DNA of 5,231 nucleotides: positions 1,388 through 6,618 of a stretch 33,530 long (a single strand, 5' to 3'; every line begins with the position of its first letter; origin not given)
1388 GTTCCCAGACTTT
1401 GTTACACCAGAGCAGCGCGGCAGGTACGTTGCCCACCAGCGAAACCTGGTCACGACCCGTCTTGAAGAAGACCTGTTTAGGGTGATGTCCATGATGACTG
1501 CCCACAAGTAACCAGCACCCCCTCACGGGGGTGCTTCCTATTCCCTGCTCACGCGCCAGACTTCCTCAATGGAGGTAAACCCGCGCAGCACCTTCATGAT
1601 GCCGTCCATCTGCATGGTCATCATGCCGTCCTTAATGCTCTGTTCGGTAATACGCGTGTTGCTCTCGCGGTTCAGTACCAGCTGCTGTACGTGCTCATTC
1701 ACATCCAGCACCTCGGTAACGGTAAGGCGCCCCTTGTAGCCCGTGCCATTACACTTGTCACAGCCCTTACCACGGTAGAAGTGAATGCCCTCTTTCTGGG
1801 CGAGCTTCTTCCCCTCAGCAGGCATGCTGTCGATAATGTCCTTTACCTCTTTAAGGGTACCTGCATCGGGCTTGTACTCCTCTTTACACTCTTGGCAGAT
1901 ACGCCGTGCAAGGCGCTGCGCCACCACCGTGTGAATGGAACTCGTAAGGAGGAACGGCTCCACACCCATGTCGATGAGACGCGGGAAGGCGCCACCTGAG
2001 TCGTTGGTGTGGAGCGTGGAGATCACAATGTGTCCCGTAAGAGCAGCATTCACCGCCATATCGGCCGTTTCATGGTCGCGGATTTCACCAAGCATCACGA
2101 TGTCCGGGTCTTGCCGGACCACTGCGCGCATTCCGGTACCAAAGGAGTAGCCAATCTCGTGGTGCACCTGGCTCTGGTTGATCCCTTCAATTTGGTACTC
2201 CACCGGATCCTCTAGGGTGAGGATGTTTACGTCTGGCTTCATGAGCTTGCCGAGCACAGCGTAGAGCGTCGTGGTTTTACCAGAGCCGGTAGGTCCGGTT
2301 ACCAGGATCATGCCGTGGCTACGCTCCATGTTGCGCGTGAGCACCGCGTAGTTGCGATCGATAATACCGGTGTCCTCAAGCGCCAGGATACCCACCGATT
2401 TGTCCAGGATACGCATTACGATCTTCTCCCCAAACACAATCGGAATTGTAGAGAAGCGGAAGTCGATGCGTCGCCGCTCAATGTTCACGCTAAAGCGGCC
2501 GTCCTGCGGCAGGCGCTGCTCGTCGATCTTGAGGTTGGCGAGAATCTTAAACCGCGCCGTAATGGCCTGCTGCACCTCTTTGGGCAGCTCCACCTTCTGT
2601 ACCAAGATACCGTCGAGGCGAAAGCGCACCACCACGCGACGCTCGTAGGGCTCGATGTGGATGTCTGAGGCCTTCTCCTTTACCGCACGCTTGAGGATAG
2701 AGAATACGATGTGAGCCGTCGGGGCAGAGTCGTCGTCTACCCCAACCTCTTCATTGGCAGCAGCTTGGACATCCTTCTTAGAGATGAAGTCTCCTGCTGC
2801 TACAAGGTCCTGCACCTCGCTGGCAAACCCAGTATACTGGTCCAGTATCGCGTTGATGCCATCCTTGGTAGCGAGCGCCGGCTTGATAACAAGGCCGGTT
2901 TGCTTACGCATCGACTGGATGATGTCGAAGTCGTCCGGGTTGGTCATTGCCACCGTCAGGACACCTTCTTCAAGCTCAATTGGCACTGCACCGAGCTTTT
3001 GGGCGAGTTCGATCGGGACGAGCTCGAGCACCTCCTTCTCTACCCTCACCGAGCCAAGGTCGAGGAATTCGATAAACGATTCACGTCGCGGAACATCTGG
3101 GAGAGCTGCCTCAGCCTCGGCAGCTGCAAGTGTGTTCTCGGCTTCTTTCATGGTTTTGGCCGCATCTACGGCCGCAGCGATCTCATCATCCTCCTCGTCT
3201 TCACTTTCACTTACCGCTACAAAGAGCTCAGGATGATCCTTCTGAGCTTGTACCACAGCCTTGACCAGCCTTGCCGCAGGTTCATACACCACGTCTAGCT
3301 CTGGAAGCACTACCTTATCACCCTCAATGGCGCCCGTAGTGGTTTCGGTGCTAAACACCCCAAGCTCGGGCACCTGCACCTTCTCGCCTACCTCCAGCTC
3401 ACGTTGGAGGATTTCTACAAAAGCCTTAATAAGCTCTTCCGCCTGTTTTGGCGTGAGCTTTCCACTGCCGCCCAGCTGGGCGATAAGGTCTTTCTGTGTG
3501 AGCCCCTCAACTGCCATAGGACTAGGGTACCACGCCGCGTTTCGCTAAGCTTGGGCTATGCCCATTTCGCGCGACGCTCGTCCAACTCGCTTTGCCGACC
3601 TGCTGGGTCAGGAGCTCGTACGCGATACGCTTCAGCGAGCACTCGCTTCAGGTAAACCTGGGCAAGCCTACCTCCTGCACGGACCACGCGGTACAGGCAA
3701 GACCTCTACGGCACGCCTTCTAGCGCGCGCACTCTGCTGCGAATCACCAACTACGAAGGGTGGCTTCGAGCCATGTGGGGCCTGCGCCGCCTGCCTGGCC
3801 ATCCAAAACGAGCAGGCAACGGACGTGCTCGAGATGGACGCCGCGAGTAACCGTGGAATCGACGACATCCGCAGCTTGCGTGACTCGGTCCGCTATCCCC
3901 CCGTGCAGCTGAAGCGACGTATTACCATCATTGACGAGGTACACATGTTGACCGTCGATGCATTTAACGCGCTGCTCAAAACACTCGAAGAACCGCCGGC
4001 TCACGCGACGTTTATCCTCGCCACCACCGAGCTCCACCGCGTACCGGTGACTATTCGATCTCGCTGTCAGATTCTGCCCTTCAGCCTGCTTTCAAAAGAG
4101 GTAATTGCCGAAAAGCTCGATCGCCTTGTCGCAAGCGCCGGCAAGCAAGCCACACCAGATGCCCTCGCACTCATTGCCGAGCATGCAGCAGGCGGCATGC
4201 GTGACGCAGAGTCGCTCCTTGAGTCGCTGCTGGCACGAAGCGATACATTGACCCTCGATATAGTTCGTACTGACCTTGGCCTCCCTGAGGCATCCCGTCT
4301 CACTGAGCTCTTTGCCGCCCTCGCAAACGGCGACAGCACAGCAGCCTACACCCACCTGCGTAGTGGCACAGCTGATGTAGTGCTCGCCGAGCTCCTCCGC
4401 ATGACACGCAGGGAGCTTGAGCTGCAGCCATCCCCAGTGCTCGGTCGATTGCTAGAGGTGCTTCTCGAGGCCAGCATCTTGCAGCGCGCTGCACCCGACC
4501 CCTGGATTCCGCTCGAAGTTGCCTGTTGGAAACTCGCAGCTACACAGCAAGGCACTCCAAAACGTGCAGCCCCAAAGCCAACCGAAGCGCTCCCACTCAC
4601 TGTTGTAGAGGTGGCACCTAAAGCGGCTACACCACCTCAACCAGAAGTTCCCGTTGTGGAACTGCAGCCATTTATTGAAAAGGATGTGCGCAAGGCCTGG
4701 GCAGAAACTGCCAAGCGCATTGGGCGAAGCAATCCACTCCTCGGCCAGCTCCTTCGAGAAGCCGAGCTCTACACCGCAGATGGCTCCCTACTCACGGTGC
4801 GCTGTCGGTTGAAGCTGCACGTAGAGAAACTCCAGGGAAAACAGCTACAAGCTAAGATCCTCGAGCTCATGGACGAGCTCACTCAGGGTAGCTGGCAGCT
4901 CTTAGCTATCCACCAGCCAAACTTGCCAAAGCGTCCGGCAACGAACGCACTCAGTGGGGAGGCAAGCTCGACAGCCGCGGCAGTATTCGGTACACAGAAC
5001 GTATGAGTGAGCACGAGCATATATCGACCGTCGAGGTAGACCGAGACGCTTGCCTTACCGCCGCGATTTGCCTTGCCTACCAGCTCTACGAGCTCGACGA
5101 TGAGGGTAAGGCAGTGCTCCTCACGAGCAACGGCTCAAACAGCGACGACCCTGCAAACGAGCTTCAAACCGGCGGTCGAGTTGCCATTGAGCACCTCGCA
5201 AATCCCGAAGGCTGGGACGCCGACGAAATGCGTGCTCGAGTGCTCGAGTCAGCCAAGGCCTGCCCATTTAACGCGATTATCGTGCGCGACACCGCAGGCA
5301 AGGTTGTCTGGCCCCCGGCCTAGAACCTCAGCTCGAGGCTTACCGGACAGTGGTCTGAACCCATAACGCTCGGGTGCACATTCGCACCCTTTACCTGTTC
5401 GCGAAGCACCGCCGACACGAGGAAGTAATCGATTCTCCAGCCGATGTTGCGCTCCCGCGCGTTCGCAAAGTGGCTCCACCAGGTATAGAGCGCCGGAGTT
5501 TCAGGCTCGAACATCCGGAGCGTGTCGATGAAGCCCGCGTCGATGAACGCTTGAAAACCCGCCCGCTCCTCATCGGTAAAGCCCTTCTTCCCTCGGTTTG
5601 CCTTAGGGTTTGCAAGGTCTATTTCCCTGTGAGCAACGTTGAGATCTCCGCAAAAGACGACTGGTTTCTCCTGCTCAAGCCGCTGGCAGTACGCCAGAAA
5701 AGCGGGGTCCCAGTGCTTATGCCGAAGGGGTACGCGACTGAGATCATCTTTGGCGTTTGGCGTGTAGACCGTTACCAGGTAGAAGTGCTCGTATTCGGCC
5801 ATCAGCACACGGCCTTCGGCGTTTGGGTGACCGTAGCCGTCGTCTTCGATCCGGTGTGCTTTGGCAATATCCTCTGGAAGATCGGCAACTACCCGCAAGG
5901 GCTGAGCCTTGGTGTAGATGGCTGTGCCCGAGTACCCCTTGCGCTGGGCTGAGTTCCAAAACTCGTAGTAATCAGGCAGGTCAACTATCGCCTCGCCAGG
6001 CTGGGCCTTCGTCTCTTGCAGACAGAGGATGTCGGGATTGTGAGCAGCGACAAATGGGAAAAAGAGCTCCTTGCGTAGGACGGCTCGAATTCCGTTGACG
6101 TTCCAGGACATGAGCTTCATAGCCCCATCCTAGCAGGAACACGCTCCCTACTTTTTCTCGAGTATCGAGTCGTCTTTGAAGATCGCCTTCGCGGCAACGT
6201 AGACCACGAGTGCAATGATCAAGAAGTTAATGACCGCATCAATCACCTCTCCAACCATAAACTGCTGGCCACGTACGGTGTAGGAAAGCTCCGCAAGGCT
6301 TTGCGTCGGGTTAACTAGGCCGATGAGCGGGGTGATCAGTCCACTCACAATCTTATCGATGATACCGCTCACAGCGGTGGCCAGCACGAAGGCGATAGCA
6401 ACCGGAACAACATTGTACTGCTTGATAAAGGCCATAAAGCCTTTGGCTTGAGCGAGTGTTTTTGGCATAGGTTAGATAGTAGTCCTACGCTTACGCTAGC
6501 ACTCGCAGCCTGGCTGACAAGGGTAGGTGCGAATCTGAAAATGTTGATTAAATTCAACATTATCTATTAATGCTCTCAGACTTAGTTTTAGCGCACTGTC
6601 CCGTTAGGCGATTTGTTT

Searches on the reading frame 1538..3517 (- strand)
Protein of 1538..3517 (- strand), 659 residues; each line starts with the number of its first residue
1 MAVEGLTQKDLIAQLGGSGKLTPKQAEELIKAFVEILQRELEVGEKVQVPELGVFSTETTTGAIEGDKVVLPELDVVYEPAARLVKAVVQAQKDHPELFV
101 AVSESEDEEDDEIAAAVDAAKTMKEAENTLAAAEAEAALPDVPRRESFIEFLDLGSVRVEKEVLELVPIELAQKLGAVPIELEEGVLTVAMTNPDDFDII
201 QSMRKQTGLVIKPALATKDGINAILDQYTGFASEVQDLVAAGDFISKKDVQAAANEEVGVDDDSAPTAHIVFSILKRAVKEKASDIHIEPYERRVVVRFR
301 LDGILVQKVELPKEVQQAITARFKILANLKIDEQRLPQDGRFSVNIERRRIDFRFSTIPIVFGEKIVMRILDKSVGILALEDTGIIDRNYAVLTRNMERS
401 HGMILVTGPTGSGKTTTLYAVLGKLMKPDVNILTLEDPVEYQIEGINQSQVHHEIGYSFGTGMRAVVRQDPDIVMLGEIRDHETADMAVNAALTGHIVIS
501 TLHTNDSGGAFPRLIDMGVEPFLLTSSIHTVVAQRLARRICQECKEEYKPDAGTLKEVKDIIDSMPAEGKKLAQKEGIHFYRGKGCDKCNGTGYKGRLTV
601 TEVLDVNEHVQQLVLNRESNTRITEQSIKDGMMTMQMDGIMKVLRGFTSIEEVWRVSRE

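Call 4: search_protein_families(library=pfam, proteins=[window:1538-3517:-], max_evalue=0.01)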
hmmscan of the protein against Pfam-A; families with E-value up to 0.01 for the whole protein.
window:1538-3517:- (659 aa): 14 families
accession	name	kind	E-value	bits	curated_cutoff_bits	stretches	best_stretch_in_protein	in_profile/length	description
PF00437.27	T2SSE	-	4e-128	427.6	24.9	1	262-655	3-370/370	Type II/IV secretion system protein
PF05157.20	MshEN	-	4e-18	65.6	23.1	1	149-232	3-87/90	MshEN domain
PF00216.26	Bac_DNA_binding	-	4.7e-08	33.6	22.4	1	6-60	1-55/90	Bacterial DNA-binding protein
PF25199.1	nSTAND_NTPase5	-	3.5e-05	24.1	34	1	395-440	35-81/145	Novel STAND NTPase 5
PF20720.3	nSTAND3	-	0.00024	21.3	27.2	1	399-440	15-56/155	Novel STAND NTPase 3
PF18291.6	HU-HIG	-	0.00029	21.3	26.2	1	6-60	32-86/125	HU domain fused to wHTH, Ig, or Glycine-rich motif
PF13401.12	AAA_22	-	0.00042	21.1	27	1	400-433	4-37/130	AAA domain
PF13173.12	AAA_14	-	0.001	19.5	27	1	402-492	3-84/129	AAA domain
PF13555.12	AAA_29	-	0.0019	18.3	27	1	400-422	21-43/61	P-loop containing region of AAA domain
PF13476.12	AAA_23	-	0.0026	18.9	27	1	400-421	18-39/201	AAA domain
PF18175.6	HU-CCDC81_bac_2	-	0.0027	18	35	1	21-58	13-50/70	CCDC81-like prokaryotic HU domain 2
PF00005.33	ABC_tran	-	0.0037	18.3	25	0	403-459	13-65/137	ABC transporter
PF13191.12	AAA_16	-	0.0055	17.6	32.6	0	398-425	21-48/167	AAA ATPase domain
PF14908.11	HU-CCDC81_euk_1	-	0.0079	16.7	26.1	0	19-70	17-68/89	CCDC81 eukaryotic HU domain 1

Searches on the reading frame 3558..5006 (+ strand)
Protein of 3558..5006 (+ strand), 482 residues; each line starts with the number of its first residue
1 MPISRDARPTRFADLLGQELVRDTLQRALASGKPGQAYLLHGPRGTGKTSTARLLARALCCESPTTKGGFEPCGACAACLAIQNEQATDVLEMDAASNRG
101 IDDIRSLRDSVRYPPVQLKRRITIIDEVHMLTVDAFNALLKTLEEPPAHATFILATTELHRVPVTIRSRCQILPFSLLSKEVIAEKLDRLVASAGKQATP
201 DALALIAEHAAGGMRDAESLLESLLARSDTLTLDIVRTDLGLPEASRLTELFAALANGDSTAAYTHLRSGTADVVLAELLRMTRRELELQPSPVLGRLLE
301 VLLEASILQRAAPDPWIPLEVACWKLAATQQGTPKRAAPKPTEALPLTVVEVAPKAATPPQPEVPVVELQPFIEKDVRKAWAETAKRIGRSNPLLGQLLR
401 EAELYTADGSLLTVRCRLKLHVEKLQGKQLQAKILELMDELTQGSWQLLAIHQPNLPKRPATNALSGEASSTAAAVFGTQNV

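Call 4: search_protein_families(library=pfam, proteins=[window:3558-5006:+], max_evalue=0.01)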
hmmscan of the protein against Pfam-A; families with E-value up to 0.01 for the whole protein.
window:3558-5006:+ (482 aa): 14 families
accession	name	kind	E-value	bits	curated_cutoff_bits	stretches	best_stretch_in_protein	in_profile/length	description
PF13177.12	DNA_pol3_delta2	-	4.6e-41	140.9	27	1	18-176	2-158/161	DNA polymerase III, delta subunit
PF00004.35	AAA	-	2.5e-10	41.3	21.2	1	38-172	1-125/131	ATPase family associated with various cellular activities (AAA)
PF07728.20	AAA_5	-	7e-08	33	22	1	39-146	3-93/139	AAA domain (dynein-related subfamily)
PF13401.12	AAA_22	-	5.5e-07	30.4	27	1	36-157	6-123/130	AAA domain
PF22608.2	DNAX_ATPase_lid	-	7.2e-06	26.1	27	1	183-222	2-41/49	DNA polymerase III clamp loader subunit, ATPase lid domain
PF13604.12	AAA_30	-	9.2e-06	26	27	1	33-146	16-115/191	AAA domain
PF05496.18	RuvB_N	-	1.6e-05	25.1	27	1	8-94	2-91/159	Holliday junction DNA helicase RuvB P-loop domain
PF06068.19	TIP49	-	2e-05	24.4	23.8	0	122-158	277-312/347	TIP49 P-loop domain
PF13191.12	AAA_16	-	2.9e-05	25.1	32.6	1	16-145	3-104/167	AAA ATPase domain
PF13245.12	AAA_19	-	0.00059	20.5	25.1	1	31-145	7-116/134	AAA domain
PF05673.19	DUF815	-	0.00077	19.1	23.8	1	7-58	22-76/249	Protein of unknown function (DUF815)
PF13173.12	AAA_14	-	0.0057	17.1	27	0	36-144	3-86/129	AAA domain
PF00005.33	ABC_tran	-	0.0072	17.4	25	0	33-61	9-37/137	ABC transporter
PF12775.13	AAA_7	-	0.0072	16.3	25.8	0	35-58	33-56/181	P-loop containing dynein motor region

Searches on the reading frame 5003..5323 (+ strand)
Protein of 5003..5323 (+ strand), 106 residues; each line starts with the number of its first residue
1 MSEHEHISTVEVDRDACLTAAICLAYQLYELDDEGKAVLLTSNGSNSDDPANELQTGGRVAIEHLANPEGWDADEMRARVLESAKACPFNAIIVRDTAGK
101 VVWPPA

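Call 82: search_protein_families(library=pfam, proteins=[window:5003-5323:+], max_evalue=0.001)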
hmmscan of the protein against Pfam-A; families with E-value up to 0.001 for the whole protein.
window:5003-5323:+ (106 aa): 1 family
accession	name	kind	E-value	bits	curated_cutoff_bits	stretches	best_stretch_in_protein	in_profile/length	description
PF13459.11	Fer4_15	-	8e-09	36.5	22.4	1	10-94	1-66/66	4Fe-4S single cluster domain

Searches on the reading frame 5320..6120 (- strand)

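Call 4: search_protein_families(library=pfam, proteins=[window:5320-6120:-], max_evalue=0.01)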
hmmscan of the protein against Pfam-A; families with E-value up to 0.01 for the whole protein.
window:5320-6120:- (266 aa): 2 families
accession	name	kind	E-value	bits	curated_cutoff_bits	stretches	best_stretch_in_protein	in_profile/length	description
PF03372.29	Exo_endo_phos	-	1.8e-30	106.8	24.5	1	4-257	1-225/225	Endonuclease/Exonuclease/phosphatase family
PF14529.12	Exo_endo_phos_2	-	0.0013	19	27.4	0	114-260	2-116/117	Endonuclease-reverse transcriptase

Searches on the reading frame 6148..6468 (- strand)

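Call 4: search_protein_families(library=pfam, proteins=[window:6148-6468:-], max_evalue=0.01)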
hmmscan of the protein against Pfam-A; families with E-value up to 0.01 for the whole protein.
window:6148-6468:- (106 aa): 1 family
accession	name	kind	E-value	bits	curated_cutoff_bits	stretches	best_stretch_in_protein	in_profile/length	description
PF01741.23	MscL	-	8.9e-17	62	27.4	1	9-98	3-97/123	Large-conductance mechanosensitive channel, MscL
